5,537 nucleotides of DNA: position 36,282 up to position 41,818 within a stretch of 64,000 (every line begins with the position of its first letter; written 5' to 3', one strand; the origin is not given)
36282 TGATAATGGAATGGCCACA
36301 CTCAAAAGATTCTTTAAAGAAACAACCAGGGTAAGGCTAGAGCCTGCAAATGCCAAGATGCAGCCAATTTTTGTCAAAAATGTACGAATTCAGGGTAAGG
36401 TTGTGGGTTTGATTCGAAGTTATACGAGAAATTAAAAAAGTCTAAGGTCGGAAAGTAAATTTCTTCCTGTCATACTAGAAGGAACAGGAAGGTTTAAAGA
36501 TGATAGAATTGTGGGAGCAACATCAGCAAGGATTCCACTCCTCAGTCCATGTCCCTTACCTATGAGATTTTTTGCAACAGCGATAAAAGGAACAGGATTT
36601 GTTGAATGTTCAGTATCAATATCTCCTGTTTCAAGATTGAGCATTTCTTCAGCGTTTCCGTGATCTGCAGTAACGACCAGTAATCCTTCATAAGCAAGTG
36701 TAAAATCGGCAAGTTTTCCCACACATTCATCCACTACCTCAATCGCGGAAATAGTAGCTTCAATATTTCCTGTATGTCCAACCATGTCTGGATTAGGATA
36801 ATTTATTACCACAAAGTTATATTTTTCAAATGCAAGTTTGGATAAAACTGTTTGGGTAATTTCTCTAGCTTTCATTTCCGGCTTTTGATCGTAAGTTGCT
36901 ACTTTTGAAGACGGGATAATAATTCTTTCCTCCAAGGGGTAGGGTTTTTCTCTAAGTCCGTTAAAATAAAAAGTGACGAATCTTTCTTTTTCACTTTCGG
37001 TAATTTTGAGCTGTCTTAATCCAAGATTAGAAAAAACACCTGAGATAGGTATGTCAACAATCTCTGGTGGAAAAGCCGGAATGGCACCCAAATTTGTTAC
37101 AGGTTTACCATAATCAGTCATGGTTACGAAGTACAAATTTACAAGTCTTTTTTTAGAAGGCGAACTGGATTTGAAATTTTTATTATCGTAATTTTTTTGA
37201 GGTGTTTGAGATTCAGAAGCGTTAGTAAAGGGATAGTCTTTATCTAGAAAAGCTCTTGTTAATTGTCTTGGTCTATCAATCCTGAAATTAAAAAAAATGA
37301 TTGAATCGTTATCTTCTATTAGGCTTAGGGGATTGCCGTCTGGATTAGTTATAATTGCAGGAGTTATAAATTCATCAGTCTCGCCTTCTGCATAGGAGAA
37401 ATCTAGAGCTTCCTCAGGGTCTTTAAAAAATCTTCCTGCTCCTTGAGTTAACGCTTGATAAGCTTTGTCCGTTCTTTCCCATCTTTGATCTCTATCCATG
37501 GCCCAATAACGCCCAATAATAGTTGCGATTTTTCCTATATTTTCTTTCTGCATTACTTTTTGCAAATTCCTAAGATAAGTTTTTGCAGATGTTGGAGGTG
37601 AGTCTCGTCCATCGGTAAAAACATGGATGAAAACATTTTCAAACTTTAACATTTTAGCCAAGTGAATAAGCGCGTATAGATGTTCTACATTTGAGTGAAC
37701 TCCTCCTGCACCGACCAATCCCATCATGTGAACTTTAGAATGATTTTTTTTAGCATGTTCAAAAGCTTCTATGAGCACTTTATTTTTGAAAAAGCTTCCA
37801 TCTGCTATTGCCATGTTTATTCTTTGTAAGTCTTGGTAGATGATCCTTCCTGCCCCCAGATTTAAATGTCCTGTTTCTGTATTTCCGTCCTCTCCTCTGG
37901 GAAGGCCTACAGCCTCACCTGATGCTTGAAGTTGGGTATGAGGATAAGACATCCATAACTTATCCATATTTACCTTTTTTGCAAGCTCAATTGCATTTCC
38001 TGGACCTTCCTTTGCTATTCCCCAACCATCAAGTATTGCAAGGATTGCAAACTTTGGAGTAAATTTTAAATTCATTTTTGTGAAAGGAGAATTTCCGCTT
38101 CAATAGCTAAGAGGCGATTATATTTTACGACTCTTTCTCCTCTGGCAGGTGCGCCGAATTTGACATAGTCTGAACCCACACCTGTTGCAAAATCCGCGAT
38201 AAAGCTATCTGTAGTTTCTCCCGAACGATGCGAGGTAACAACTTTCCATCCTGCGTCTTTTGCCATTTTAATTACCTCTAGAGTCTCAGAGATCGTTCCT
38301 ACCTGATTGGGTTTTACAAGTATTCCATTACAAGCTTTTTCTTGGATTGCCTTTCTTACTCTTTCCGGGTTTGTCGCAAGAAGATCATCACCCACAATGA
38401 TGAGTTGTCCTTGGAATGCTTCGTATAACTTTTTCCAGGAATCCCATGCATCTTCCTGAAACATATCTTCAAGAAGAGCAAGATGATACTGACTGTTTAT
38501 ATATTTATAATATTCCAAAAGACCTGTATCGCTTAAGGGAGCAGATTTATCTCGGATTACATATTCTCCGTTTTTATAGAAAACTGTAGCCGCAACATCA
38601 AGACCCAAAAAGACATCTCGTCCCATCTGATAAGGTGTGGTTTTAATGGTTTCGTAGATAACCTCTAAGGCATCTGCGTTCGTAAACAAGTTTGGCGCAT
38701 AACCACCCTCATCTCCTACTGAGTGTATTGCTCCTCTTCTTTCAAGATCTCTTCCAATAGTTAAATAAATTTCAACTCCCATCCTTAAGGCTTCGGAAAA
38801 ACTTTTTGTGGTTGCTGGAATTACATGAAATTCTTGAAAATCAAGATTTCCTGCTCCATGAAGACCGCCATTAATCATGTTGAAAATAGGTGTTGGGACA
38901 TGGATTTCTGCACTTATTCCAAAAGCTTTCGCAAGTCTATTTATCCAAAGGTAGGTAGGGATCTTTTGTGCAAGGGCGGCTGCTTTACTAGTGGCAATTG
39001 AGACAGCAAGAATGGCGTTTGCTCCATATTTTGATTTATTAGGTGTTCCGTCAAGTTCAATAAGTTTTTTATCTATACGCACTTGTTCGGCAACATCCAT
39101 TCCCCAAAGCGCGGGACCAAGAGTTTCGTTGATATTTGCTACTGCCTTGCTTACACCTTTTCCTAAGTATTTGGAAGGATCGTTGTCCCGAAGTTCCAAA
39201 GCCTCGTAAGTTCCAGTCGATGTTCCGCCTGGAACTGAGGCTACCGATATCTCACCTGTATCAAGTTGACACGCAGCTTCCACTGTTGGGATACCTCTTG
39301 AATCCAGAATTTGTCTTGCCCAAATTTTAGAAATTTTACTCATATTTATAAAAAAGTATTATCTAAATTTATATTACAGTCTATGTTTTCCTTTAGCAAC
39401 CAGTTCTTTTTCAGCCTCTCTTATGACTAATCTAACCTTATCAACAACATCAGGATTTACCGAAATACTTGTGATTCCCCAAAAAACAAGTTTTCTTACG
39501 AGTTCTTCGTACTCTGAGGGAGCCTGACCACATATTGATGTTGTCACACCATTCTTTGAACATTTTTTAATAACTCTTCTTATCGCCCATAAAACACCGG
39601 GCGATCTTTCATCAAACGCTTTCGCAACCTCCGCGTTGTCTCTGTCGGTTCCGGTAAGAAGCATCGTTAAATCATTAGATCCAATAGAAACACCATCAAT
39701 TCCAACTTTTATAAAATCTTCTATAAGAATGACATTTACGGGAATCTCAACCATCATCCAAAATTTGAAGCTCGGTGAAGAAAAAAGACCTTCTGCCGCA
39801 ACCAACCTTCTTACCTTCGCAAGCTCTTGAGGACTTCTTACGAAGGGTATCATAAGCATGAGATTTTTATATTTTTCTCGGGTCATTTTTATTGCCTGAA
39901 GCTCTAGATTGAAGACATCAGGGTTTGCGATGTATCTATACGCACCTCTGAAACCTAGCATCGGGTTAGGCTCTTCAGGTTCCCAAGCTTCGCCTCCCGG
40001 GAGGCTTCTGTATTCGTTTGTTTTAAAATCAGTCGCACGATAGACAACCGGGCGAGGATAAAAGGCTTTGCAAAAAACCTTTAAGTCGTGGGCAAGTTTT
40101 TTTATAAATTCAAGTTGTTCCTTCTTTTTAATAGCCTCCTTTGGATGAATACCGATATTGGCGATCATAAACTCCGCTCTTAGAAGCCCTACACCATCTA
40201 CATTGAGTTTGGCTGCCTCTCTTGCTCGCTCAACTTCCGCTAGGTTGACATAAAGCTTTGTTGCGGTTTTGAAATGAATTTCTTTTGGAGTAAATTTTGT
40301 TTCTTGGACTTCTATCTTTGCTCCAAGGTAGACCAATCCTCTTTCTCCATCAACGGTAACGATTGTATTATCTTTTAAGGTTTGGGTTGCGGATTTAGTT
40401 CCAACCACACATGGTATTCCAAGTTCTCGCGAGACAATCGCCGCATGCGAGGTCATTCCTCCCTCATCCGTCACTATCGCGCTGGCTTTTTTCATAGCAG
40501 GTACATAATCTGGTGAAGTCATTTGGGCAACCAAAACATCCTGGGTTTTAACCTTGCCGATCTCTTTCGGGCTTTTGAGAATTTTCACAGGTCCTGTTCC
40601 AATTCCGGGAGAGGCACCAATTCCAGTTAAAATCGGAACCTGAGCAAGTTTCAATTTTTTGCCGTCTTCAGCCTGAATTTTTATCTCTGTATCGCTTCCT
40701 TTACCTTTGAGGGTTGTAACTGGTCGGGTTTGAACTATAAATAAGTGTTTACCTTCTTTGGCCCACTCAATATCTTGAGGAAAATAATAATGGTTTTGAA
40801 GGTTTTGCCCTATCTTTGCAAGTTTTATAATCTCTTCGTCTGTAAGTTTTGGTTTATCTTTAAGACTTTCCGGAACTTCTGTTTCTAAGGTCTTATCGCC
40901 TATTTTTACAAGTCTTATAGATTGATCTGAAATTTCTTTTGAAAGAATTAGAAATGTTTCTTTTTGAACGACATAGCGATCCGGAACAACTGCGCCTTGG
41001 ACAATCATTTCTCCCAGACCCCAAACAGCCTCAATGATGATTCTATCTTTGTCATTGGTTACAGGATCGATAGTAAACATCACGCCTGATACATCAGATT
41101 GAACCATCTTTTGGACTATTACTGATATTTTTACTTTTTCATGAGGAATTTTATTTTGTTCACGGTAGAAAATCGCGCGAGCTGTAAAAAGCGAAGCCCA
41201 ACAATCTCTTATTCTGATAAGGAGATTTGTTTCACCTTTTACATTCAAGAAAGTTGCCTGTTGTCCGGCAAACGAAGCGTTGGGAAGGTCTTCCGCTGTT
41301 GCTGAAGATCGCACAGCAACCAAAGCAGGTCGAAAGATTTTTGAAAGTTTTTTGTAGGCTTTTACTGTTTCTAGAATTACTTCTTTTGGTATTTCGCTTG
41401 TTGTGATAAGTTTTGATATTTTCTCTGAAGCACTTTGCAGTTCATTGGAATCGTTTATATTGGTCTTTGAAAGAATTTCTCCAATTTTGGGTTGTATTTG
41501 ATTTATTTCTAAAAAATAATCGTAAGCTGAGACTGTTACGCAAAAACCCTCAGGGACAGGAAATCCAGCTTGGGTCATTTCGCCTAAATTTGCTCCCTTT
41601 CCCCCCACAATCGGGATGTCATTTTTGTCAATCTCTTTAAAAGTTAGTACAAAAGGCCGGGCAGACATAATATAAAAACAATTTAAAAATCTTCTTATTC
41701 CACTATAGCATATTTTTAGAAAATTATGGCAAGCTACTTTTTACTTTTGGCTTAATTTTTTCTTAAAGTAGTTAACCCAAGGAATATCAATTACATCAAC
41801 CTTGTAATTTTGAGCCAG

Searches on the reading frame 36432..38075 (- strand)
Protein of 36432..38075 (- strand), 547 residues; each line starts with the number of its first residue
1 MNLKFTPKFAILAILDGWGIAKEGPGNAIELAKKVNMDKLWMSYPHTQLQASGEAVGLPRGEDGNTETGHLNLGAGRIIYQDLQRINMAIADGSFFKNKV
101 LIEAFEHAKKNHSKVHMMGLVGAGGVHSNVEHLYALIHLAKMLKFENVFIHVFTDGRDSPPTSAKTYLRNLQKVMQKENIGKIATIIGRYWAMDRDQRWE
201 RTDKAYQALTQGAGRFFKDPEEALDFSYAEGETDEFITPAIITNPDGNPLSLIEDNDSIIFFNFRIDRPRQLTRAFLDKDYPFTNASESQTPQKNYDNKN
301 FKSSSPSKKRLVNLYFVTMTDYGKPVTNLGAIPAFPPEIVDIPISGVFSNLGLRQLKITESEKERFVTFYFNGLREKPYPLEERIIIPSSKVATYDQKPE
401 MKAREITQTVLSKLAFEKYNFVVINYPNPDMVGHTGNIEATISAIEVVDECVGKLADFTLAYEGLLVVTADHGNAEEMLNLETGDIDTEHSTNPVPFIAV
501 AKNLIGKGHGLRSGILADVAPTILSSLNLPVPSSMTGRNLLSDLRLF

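Call 77: search_protein_families(library=pfam, proteins=[window:36432-38075:-], max_evalue=0.0001)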
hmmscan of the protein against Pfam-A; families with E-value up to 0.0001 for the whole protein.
window:36432-38075:- (547 aa): 3 families
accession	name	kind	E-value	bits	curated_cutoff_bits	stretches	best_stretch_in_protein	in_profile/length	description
PF06415.18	iPGM_N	-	4.8e-79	265.3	27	1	86-322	1-215/217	BPG-independent PGAM N-terminus (iPGM_N)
PF01676.23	Metalloenzyme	-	2e-69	234.3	24.3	1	10-529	3-250/252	Metalloenzyme superfamily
PF01663.27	Phosphodiest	-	3.7e-05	23.9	23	1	404-477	142-224/342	Type I phosphodiesterase / nucleotide pyrophosphatase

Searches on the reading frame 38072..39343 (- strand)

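Call 77: search_protein_families(library=pfam, proteins=[window:38072-39343:-], max_evalue=0.0001)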
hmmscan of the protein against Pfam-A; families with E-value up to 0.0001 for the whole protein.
window:38072-39343:- (423 aa): 3 families
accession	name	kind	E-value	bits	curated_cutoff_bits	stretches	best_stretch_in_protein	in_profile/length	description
PF00113.28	Enolase_C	-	6.2e-89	298.6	21.5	1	148-418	3-281/296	Enolase, C-terminal TIM barrel domain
PF03952.21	Enolase_N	-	7.4e-51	172.2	35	1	4-133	1-130/131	Enolase, N-terminal domain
PF13378.12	MR_MLE_C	-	2e-07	31.4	29.4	1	284-370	68-152/219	Enolase C-terminal domain-like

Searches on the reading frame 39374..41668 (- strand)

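Call 78: search_protein_families(library=pfam, proteins=[window:39374-41668:-], max_evalue=0.0001)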
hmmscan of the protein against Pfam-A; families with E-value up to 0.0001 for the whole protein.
window:39374-41668:- (764 aa): 3 families
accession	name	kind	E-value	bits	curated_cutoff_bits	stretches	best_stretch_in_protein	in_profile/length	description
PF01326.24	PPDK_N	-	2.1e-112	376.1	27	1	19-333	2-325/328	Pyruvate phosphate dikinase, AMP/ATP-binding domain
PF02896.24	PEP-utilizers_C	-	6.7e-66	222.9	22.8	1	455-753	5-292/293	PEP-utilising enzyme, PEP-binding domain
PF00391.29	PEP-utilizers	-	6.1e-31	106.3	23.1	1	374-444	2-72/72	PEP-utilising enzyme, mobile domain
